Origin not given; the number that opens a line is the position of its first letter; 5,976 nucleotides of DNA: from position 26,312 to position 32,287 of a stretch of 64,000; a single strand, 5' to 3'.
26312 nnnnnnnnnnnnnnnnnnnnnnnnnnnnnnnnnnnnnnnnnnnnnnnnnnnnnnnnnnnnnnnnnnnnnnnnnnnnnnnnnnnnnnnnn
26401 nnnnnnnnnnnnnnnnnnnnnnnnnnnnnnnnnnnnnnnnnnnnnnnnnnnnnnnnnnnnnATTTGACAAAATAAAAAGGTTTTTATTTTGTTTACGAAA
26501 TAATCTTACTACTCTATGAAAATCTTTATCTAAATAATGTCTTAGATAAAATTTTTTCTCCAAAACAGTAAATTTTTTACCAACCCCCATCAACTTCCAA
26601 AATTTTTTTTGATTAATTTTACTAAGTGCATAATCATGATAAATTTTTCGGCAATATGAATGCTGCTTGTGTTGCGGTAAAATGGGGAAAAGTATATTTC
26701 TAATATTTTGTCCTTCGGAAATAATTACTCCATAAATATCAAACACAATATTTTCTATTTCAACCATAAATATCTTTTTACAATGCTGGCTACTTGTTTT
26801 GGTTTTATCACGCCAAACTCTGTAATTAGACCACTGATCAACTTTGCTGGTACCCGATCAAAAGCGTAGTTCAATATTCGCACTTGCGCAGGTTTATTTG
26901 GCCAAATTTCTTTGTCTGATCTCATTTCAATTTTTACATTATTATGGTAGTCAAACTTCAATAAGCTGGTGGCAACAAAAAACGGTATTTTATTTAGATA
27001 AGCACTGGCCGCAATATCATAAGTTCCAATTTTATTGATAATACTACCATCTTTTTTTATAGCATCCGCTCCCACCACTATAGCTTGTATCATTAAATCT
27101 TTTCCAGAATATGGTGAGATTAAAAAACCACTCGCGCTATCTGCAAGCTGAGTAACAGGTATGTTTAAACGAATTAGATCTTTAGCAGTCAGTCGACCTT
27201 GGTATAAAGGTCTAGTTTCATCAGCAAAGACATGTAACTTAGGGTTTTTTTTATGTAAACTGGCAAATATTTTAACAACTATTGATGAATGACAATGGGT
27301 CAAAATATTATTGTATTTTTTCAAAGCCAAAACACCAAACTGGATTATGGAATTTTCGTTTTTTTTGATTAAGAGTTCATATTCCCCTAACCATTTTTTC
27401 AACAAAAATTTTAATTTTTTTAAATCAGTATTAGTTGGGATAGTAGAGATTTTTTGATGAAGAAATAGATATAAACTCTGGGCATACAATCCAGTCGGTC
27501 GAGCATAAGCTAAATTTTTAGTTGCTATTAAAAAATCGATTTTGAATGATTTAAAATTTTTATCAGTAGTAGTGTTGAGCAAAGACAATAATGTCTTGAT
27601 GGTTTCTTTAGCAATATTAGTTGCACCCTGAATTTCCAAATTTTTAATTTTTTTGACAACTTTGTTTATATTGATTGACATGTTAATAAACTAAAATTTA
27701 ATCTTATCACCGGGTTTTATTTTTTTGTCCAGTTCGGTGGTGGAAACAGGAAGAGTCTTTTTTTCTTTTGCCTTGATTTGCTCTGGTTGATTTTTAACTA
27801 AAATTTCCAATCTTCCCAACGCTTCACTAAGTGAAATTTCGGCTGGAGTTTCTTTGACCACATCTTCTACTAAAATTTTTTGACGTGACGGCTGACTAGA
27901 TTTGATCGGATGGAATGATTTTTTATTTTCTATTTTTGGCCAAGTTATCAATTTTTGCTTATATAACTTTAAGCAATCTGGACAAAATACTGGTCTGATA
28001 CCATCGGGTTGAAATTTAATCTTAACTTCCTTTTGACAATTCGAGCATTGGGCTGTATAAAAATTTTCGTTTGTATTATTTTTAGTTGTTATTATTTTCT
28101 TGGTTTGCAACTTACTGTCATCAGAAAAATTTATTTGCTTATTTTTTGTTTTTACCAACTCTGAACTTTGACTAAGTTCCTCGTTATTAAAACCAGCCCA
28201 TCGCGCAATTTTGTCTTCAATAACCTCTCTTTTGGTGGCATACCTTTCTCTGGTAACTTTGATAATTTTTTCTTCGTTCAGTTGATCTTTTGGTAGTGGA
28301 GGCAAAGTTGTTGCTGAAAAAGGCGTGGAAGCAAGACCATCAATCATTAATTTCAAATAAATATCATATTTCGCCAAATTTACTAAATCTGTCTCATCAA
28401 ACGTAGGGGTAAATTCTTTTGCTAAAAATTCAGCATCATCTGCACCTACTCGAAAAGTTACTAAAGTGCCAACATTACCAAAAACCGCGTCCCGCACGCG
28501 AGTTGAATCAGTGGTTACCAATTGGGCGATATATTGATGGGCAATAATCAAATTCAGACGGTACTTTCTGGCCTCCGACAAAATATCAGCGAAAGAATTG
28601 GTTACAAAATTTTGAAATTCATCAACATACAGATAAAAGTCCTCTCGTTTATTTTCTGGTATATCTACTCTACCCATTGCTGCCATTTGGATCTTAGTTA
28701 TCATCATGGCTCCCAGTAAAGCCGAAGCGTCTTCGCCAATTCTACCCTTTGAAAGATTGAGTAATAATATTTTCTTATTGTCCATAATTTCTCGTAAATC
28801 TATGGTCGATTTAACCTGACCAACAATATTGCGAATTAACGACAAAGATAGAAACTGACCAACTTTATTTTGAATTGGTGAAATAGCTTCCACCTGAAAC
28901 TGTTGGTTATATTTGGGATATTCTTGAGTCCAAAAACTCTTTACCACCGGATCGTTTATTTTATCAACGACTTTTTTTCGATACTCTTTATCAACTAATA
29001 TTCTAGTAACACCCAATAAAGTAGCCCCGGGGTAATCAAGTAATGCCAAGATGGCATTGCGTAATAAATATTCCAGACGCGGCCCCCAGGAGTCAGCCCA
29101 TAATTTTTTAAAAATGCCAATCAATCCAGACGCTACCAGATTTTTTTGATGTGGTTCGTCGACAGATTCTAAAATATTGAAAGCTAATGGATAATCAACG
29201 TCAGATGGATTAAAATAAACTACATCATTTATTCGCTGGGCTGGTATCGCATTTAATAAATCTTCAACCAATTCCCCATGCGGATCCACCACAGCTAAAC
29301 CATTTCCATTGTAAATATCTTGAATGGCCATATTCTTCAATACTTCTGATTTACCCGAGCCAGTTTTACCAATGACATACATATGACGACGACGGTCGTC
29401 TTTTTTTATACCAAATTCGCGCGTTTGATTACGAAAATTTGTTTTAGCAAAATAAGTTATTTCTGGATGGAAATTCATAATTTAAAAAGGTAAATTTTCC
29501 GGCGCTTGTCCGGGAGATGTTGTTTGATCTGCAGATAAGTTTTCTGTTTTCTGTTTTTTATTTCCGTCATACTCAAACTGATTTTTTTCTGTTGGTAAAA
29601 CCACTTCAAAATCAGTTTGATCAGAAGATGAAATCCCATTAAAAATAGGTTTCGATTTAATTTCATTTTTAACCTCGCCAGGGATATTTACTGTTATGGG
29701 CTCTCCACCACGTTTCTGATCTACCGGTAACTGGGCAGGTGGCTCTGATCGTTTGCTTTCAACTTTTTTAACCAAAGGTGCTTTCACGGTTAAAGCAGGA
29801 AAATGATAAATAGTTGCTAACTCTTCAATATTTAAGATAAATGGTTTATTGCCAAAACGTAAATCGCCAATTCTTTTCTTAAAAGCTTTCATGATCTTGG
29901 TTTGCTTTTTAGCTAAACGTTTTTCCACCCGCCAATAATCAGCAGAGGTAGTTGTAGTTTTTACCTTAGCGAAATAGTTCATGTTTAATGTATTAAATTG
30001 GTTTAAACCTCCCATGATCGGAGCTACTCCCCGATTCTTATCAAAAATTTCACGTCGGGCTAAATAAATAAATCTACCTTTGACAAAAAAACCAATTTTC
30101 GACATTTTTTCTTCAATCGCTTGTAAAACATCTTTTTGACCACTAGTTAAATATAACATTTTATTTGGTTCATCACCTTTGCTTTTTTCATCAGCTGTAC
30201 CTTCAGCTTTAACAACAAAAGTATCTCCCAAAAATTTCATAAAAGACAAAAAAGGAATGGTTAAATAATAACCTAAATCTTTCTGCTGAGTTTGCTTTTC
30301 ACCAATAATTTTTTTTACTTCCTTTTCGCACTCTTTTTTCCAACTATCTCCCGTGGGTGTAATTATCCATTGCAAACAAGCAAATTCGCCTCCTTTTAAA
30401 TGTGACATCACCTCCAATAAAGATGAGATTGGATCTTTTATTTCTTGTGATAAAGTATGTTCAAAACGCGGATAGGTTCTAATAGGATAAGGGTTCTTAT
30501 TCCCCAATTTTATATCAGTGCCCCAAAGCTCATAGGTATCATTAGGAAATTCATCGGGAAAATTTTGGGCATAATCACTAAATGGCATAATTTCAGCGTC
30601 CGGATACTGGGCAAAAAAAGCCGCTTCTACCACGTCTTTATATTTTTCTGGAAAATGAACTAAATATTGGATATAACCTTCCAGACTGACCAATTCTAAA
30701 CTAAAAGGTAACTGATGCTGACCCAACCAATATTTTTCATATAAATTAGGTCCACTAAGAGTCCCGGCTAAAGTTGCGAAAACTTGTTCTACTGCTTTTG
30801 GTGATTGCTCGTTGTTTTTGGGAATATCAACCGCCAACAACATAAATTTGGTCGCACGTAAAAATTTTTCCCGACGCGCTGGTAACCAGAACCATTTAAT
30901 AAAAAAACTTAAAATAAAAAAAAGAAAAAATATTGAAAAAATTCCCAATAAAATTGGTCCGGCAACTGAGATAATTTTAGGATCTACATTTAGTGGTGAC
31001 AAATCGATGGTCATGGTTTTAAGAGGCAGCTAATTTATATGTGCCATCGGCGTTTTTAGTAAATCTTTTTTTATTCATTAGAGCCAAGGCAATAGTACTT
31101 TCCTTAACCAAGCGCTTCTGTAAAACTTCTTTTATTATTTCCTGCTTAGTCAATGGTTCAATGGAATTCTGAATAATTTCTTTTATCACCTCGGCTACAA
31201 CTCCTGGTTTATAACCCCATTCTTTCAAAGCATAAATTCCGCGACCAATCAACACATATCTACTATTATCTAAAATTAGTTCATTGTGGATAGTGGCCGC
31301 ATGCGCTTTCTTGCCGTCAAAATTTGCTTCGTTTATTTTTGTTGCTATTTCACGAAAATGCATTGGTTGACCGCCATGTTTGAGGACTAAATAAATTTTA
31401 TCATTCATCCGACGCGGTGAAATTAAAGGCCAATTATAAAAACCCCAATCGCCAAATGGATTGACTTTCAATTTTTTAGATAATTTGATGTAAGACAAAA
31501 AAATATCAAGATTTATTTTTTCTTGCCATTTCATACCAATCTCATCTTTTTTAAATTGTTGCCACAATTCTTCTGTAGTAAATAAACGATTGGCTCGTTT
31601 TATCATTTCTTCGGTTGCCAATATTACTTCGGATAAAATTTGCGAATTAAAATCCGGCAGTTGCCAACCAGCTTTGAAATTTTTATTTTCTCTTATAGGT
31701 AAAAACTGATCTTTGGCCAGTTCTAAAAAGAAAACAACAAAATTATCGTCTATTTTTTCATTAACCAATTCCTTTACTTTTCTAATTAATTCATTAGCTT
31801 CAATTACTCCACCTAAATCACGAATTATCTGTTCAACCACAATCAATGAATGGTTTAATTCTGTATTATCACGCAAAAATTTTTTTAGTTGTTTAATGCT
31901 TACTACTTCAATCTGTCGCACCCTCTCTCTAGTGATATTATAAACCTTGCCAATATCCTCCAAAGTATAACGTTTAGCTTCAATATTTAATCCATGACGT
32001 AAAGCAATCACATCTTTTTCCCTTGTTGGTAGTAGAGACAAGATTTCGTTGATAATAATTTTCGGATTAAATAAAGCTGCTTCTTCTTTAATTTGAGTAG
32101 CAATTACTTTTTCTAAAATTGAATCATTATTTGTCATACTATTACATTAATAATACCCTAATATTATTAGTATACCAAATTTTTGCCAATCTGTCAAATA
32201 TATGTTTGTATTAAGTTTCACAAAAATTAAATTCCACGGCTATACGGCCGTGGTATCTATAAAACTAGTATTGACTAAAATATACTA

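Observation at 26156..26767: Uncharacterised HAD-like gene translationally coupled between RuBisCO and R15P isomerase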

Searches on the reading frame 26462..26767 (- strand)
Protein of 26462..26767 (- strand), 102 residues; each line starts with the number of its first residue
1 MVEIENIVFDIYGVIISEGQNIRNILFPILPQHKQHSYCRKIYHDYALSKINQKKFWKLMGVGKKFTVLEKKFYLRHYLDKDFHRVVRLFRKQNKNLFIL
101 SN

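Call 34: search_solved_structures(query=window:26462-26767:-, max_evalue=10, show_alignments=5)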
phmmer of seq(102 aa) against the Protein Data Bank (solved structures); distinct sequences matched with E-value up to 10: 1.
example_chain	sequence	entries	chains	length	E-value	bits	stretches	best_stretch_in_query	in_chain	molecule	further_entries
2lq4_p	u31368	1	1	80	1.1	13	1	39-73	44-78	Lysophosphatidic acid receptor 1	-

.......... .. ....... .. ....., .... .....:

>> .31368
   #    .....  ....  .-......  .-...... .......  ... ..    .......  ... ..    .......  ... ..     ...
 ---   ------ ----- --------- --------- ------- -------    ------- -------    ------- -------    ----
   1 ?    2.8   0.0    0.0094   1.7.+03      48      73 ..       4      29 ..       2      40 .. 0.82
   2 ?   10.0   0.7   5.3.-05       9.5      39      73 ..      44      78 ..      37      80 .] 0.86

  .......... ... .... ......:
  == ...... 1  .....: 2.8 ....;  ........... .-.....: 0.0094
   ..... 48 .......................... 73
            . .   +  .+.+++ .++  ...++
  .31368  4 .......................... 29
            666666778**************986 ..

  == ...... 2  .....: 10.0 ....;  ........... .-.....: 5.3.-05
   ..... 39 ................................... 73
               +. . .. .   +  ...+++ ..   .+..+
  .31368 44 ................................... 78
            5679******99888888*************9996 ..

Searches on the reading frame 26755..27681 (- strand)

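Call 3: search_protein_families(library=pfam, proteins=[window:26755-27681:-], max_evalue=0.01)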
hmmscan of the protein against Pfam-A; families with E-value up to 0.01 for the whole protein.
window:26755-27681:- (308 aa): 1 family
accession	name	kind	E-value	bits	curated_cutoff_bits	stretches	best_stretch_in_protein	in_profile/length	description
PF01008.23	IF-2B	-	3.8e-54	184.2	22.4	1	16-294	1-280/280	Initiation factor 2 subunit family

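Call 4: search_protein_families(library=ncbifam, proteins=[window:26755-27681:-], max_evalue=0.01)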
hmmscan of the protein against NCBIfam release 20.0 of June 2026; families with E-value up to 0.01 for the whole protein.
window:26755-27681:- (308 aa): 8 families
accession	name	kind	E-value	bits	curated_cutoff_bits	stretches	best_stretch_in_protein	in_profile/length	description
TIGR00524.1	eIF-2B_rel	subfamily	1.6e-54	185.1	185.85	1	5-294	4-303/303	S-methyl-5-thioribose-1-phosphate isomerase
TIGR00511.1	ribulose_e2b2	equivalog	2.3e-48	165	314.1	1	5-304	2-298/301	ribose 1,5-bisphosphate isomerase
NF004326.0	PRK05720.1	subfamily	6.6e-46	156.7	271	1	5-300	40-348/358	s-methyl-5-thioribose-1-phosphate isomerase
TIGR00512.1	salvage_mtnA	equivalog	8.5e-41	140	279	1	5-293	30-334/335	S-methyl-5-thioribose-1-phosphate isomerase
NF004700.0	PRK06036.1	equivalog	1.9e-35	122.5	528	1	4-297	32-333/339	S-methyl-5-thioribose-1-phosphate isomerase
NF006210.0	PRK08335.1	equivalog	7.1e-31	107.5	339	1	4-295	5-272/275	translation initiation factor IF-2B subunit alpha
NF004436.0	PRK05772.1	equivalog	2.1e-27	96.3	521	1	5-296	46-353/363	S-methyl-5-thioribose-1-phosphate isomerase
NF004994.0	PRK06372.1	equivalog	3.7e-17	62.6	249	1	101-297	66-251/253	translation initiation factor IF-2B subunit delta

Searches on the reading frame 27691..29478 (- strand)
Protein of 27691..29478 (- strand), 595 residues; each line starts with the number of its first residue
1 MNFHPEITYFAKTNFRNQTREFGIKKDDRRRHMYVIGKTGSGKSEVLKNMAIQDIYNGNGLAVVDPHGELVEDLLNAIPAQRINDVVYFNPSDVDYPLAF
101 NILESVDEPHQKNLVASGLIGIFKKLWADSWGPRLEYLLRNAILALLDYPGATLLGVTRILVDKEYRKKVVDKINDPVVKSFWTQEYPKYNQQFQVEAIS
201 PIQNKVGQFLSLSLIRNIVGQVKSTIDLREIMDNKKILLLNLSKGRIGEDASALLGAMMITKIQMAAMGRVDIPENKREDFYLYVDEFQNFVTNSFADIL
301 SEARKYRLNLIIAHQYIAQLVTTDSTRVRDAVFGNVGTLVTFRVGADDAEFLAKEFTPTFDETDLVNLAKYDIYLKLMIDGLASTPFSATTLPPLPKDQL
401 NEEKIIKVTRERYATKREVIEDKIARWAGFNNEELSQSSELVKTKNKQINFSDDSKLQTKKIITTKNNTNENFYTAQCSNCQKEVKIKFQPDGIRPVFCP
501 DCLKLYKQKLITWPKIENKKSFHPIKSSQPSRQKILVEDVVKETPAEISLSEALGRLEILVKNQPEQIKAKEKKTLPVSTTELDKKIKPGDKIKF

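Call 3: search_protein_families(library=pfam, proteins=[window:27691-29478:-], max_evalue=0.01)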
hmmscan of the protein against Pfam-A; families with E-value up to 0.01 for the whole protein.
window:27691-29478:- (595 aa): 9 families
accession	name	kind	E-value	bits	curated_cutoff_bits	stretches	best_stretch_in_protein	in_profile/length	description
PF10412.15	TrwB_AAD_bind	-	3.3e-12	46.4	20.5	1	24-346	9-312/387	Type IV secretion-system coupling protein DNA-binding domain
PF23477.1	zf_Tbcl_2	-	4.5e-09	36.3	27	1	473-504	3-34/37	Probable treble clef zinc finger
PF12696.13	TraG-D_C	-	5.5e-07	30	22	1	282-351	3-71/126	TraM recognition site of TraD and TraG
PF02534.20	T4SS-DNA_transf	-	1.5e-06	27.8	20.1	1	21-111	43-122/468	Type IV secretory system Conjugative DNA transfer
PF01935.23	DUF87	-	1.7e-06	28.7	23.2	1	30-92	23-82/220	Helicase HerA, central domain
PF00270.35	DEAD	-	0.0011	19.2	26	0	30-78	14-65/167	DEAD/DEAH box helicase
PF13401.12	AAA_22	-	0.0026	18.5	27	0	29-53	4-28/130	AAA domain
PF25199.1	nSTAND_NTPase5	-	0.0037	17.5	34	0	25-82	36-95/145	Novel STAND NTPase 5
PF23137.1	HVO_0758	-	0.0081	16.4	27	0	476-508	21-54/55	HVO_0758 mu-protein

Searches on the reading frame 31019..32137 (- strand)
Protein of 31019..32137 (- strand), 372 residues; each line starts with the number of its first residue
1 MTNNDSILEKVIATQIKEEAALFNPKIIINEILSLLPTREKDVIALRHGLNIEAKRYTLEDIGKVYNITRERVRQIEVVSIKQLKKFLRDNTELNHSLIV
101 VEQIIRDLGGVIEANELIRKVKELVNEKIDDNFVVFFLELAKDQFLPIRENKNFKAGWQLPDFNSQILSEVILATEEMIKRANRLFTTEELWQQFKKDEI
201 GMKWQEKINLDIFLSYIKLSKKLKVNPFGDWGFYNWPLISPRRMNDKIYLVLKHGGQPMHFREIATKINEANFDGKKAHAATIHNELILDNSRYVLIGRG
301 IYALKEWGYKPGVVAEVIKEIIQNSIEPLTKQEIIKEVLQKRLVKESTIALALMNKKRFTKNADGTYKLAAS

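Call 24: search_protein_families(library=pfam, proteins=[window:31019-32137:-], max_evalue=0.01)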
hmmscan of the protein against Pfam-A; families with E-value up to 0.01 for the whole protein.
window:31019-32137:- (372 aa): 2 families
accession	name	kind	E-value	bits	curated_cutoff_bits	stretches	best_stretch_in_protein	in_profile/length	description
PF04545.22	Sigma70_r4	-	6.7e-13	48.4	24.1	1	33-86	2-50/50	Sigma-70, region 4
PF05066.19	HARE-HTH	-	2e-11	44.6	25.9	1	248-307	7-71/71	HB1, ASXL, restriction endonuclease HTH domain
